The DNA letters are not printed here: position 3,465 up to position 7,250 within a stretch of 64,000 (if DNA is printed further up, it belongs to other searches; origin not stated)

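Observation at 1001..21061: Complete class 1 DISARM locus (drmD-drmMI-drmA-drmB-drmC) split by a 6.6-kb accessory insert between drmMI and drmA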

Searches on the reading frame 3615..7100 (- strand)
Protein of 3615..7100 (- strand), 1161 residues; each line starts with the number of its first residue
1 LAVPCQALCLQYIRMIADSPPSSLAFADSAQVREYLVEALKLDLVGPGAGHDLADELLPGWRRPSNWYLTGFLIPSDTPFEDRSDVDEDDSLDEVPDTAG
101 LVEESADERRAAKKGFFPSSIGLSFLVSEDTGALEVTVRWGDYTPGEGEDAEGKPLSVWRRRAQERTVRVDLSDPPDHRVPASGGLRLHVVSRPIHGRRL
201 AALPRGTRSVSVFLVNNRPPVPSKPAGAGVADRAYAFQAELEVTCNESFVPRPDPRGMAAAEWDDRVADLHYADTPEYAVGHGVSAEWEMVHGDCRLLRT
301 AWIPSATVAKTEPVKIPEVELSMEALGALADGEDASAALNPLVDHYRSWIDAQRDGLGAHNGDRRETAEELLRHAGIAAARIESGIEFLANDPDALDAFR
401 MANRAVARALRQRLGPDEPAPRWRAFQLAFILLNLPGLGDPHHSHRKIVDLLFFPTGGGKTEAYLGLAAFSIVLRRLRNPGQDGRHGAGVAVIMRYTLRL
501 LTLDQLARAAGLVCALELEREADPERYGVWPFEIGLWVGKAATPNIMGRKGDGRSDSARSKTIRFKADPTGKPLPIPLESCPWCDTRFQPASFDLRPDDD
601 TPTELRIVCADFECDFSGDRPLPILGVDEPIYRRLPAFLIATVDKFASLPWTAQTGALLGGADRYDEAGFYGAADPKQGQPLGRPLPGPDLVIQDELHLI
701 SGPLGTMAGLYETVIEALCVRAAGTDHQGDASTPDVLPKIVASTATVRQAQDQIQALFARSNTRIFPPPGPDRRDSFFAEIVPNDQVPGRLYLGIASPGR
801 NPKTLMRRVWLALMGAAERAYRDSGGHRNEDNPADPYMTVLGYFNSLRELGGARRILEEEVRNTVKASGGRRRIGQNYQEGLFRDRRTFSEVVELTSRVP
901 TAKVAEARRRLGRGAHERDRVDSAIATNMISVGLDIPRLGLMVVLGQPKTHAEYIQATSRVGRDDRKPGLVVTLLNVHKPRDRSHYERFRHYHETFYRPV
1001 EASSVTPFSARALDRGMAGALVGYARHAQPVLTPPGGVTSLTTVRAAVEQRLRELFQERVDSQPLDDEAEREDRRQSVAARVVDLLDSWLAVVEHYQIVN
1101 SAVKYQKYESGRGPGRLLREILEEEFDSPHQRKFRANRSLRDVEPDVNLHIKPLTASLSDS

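Call 3: search_protein_families(library=padloc, proteins=[window:3615-7100:-])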
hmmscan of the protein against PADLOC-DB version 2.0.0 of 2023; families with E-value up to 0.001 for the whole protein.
window:3615-7100:- (1161 aa): 10 families
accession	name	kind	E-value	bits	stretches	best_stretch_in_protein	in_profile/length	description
PDLC02575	DrmA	-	1.5e-267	887.8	1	318-1152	7-829/837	DrmA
PDLC02568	DrmA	-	3.4e-204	678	1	547-1152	1-600/611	DrmA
PDLC02571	DrmA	-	6.6e-188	624.8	3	620-1149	766-1280/1282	DrmA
PDLC02567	DrmA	-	4.1e-157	522.8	1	109-1151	656-1722/1750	DrmA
PDLC02577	DrmA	-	1.2e-117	391.9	1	488-1094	12-626/697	DrmA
PDLC02576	DrmA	-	5.4e-47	158.2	2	421-783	497-850/1235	DrmA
PDLC02574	DrmA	-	2.1e-42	143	1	906-1149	22-250/269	DrmA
PDLC02573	DrmA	-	2.3e-06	23.9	1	919-992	793-865/1018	DrmA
PDLC02859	DpdF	-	5.6e-06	23.1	1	915-977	366-427/545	DpdF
PDLC02569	DrmA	-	0.00044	16.1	1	923-995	832-902/1095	DrmA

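Call 4: search_protein_families(library=pfam, proteins=[window:3615-7100:-])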
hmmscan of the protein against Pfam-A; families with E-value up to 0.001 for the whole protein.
window:3615-7100:- (1161 aa): 1 family
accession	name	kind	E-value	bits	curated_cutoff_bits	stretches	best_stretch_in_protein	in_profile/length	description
PF00271.37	Helicase_C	-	3.5e-06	27.7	23.5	1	920-963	65-108/110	Helicase conserved C-terminal domain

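Call 12: find_homologous_proteins(query=window:3615-7100:-, max_evalue=1e-20)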
Query window:3615-7100:- (1161 aa): 7995 proteins with E <= 1e-20 among 8000 candidates; the best 120 are listed.
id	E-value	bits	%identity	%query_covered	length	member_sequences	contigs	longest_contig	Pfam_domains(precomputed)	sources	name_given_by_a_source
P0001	0.0e+0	2621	100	99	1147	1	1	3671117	PF00271.38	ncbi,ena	-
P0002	0.0e+0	2515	96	99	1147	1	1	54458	PF00271.38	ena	-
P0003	0.0e+0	2442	94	99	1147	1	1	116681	PF00271.38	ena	-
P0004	0.0e+0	2338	90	99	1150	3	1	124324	PF00271.38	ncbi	-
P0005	0.0e+0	2320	89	99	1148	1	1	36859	PF00271.38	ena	-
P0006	0.0e+0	2313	89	99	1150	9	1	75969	PF00271.38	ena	-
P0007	0.0e+0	2243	86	99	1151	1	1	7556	PF00271.38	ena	-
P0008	0.0e+0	2150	83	99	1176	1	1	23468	PF00271.38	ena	-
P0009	0.0e+0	2086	81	99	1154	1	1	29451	PF00271.38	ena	-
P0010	0.0e+0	2077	81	99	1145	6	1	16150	PF00271.38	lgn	-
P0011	0.0e+0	2060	80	99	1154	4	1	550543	PF00271.38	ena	-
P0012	0.0e+0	2052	80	99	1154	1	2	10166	PF00271.38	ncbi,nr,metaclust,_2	ncbi:MAG: DISARM system helicase DrmA [bacterium]|nr:DISARM system helicase DrmA [bacterium]|metaclu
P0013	0.0e+0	2042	80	97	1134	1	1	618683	PF00271.38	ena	-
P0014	0.0e+0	2038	79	99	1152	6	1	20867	PF00271.38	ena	-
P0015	0.0e+0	2029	79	99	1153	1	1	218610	PF00271.38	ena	-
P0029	0.0e+0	1867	75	98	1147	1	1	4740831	PF00271.38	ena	-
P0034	0.0e+0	1845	74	97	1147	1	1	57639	PF00271.38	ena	-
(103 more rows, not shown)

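Call 13: find_encoding_contigs(protein=P0001, flank=10000, max_places=3)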
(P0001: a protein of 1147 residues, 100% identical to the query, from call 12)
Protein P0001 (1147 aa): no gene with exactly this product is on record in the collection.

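Call 14: find_encoding_contigs(protein=P0002, flank=10000, max_places=3)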
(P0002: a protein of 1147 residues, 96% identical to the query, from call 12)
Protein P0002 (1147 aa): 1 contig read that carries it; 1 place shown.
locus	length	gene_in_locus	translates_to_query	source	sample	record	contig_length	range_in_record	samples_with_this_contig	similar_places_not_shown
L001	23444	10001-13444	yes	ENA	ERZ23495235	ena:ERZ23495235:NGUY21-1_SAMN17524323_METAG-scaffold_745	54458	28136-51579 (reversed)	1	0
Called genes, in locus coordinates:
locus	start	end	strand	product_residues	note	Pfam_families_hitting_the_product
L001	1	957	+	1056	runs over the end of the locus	PF00176:SNF2-rel_dom, PF00270:DEAD (weak), PF04851:ResIII, PF00271:Helicase_C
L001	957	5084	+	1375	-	PF02384:N6_Mtase (faint), PF07669:Eco57I, PF20473:MmeI_Mtase, PF20466:MmeI_TRD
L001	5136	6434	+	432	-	-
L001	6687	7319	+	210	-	-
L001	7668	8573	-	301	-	PF18863:AbiJ_NTD4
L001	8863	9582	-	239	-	-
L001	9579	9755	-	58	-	-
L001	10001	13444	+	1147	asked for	PF00271:Helicase_C (weak)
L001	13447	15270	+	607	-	PF09369:MZB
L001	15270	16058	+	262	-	PF13091:PLDc_2, PF00614:PLDc (weak)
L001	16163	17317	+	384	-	PF18870:HEPN_RES_NTD1, PF08808:RES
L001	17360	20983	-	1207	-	-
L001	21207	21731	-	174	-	PF01661:Macro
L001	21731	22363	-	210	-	PF01177:Asp_Glu_race, PF07302:AroM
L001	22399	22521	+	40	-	-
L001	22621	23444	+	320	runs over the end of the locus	PF02628:COX15-CtaA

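Call 15: find_encoding_contigs(protein=P0003, flank=10000, max_places=3)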
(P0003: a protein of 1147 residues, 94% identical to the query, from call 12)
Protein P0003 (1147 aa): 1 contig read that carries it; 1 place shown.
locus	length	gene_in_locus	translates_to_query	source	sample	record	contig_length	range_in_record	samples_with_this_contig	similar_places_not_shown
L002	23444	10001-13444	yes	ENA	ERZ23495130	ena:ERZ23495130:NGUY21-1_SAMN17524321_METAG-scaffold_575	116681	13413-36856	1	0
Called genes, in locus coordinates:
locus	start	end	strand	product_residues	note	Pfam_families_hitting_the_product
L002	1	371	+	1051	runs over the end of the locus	PF00176:SNF2-rel_dom, PF00270:DEAD (weak), PF04851:ResIII, PF00271:Helicase_C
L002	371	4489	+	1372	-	PF02384:N6_Mtase (faint), PF07669:Eco57I, PF20473:MmeI_Mtase, PF20466:MmeI_TRD (faint)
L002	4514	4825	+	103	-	-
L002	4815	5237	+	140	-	-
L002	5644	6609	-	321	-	-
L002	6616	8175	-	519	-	PF02463:SMC_N (weak), PF13304:AAA_21, PF13175:AAA_15, PF12476:DUF3696 (weak)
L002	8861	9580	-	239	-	-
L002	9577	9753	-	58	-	-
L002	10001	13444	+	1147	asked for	PF00271:Helicase_C (weak)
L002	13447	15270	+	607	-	PF09369:MZB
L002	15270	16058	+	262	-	PF13091:PLDc_2, PF00614:PLDc (weak)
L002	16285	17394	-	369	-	-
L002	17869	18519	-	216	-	PF01177:Asp_Glu_race, PF07302:AroM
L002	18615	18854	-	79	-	PF13560:HTH_31 (weak), PF01381:HTH_3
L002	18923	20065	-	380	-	PF01134:GIDA (weak), PF01266:DAO, PF07992:Pyr_redox_2 (faint), PF13450:NAD_binding_8 (faint), PF13738:Pyr_redox_3 (faint)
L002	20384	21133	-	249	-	PF01144:CoA_trans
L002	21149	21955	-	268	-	PF01144:CoA_trans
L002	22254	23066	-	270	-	PF00106:adh_short, PF08659:KR, PF13561:adh_short_C2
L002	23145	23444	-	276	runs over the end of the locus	PF03976:PPK2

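Call 16: find_encoding_contigs(protein=P0004, flank=10000, max_places=3)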
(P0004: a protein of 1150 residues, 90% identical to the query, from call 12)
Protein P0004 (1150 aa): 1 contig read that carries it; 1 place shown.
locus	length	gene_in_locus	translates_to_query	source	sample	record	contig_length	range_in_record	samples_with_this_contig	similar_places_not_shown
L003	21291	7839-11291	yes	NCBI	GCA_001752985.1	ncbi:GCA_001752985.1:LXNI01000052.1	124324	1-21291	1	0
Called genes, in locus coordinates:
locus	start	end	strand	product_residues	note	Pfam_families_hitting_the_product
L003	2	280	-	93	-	?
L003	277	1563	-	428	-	PF04389:Peptidase_M28 (faint), PF01546:Peptidase_M20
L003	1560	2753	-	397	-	PF13545:HTH_Crp_2 (faint), PF12802:MarR_2 (faint), PF00480:ROK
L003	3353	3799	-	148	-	-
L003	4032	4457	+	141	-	-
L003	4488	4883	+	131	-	-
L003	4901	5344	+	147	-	PF08937:ThsB_TIR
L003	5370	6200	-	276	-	PF09509:Hypoth_Ymh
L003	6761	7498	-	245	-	-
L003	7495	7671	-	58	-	-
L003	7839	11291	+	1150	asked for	PF00271:Helicase_C (weak)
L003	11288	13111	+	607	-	PF09369:MZB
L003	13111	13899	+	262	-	PF13091:PLDc_2, PF00614:PLDc (weak)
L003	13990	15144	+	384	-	PF18870:HEPN_RES_NTD1, PF08808:RES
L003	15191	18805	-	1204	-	-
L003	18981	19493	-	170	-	PF01661:Macro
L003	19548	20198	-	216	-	PF01177:Asp_Glu_race, PF07302:AroM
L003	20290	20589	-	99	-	PF01381:HTH_3 (weak)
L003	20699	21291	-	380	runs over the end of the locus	PF01134:GIDA (faint), PF01266:DAO, PF07992:Pyr_redox_2 (faint), PF13450:NAD_binding_8 (weak)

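Call 17: find_encoding_contigs(protein=P0005, flank=10000, max_places=3)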
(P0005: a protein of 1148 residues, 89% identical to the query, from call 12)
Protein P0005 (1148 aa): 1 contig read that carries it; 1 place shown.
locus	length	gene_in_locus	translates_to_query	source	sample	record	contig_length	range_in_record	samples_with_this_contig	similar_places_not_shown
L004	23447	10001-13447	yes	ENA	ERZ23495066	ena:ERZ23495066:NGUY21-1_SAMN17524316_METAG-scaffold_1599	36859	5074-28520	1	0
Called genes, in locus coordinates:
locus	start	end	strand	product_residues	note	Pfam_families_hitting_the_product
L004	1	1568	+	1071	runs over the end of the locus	PF00176:SNF2-rel_dom, PF00270:DEAD (weak), PF04851:ResIII, PF00271:Helicase_C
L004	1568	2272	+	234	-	-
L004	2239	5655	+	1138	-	PF02384:N6_Mtase (weak), PF07669:Eco57I, PF20473:MmeI_Mtase, PF20466:MmeI_TRD (faint)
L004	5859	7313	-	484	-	-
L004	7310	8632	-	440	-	PF14280:DUF4365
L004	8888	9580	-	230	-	-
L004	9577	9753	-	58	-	-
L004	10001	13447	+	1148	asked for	PF00271:Helicase_C (weak)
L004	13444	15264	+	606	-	PF09369:MZB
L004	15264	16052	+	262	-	PF13091:PLDc_2, PF00614:PLDc (weak)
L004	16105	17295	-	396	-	PF18870:HEPN_RES_NTD1, PF08808:RES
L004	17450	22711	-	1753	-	-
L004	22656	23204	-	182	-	PF01661:Macro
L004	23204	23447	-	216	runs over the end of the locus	PF01177:Asp_Glu_race, PF07302:AroM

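Call 18: find_encoding_contigs(protein=P0006, flank=10000, max_places=3)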
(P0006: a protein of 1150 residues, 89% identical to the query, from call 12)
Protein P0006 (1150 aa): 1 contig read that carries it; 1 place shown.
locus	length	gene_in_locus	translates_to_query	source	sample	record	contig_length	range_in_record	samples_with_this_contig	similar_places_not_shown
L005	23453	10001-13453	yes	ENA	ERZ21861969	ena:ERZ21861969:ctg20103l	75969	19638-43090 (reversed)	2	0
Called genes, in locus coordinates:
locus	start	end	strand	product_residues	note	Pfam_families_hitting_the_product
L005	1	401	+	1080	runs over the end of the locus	PF00176:SNF2-rel_dom, PF04851:ResIII, PF00270:DEAD (weak), PF00271:Helicase_C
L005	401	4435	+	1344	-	PF02384:N6_Mtase (weak), PF20473:MmeI_Mtase (weak), PF07669:Eco57I, PF20473:MmeI_Mtase, PF20466:MmeI_TRD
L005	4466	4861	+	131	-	-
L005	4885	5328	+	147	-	PF08937:ThsB_TIR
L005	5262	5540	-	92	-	-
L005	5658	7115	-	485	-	PF02171:Piwi (faint)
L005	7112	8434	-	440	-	PF14280:DUF4365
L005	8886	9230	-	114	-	-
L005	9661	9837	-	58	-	-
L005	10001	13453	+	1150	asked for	PF00271:Helicase_C (weak)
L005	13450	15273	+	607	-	PF09369:MZB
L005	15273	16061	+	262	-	PF13091:PLDc_2, PF00614:PLDc (weak)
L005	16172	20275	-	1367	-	-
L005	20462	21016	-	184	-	-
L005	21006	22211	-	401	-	PF01381:HTH_3, PF13560:HTH_31, PF06114:Peptidase_M78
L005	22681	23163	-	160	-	PF02502:LacAB_rpiB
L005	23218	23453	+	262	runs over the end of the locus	PF25231:DUF7847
